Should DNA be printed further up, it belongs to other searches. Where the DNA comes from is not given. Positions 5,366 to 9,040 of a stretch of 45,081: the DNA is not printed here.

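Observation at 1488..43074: The octamer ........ occurs 25 times, genome-wide and mostly in one codon phase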

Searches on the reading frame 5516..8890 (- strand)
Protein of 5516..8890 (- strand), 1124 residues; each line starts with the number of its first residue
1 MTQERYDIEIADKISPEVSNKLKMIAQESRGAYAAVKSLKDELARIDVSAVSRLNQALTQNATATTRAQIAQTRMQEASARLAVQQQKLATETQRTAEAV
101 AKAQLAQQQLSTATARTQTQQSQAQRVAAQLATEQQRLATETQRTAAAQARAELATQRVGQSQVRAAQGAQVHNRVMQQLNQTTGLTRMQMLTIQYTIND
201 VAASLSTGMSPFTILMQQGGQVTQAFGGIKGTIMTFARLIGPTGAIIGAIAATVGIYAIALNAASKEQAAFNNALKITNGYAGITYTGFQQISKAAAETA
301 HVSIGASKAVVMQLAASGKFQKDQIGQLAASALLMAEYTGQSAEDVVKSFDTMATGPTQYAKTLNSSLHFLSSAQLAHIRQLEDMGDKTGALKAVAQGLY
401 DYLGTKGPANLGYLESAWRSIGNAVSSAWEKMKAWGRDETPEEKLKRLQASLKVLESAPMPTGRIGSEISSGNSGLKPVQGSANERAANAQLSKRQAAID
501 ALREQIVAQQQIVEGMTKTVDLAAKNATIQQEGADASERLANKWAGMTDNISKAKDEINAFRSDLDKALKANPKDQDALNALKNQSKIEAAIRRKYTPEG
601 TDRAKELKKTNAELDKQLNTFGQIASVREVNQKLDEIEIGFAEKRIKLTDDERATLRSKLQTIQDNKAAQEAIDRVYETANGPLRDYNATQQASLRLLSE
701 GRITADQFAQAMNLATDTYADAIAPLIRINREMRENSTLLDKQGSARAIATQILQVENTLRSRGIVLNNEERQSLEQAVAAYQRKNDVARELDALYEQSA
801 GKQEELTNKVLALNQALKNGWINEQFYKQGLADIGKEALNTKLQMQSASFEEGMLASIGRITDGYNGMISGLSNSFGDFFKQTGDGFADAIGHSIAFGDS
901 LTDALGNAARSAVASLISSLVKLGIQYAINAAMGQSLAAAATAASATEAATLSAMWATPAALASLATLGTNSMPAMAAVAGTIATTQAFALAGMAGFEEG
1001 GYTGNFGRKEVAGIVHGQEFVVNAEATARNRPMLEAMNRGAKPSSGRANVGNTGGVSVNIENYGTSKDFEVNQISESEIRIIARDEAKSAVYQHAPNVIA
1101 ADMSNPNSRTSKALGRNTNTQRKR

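Call 9: search_protein_families(library=pfam, proteins=[window:5516-8890:-])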
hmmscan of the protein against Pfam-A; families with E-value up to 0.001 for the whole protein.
window:5516-8890:- (1124 aa): 1 family
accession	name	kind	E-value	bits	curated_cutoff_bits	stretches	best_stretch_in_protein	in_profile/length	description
PF06791.18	TMP_2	-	4.9e-46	157.5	30.2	1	177-380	3-208/208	Prophage tail length tape measure protein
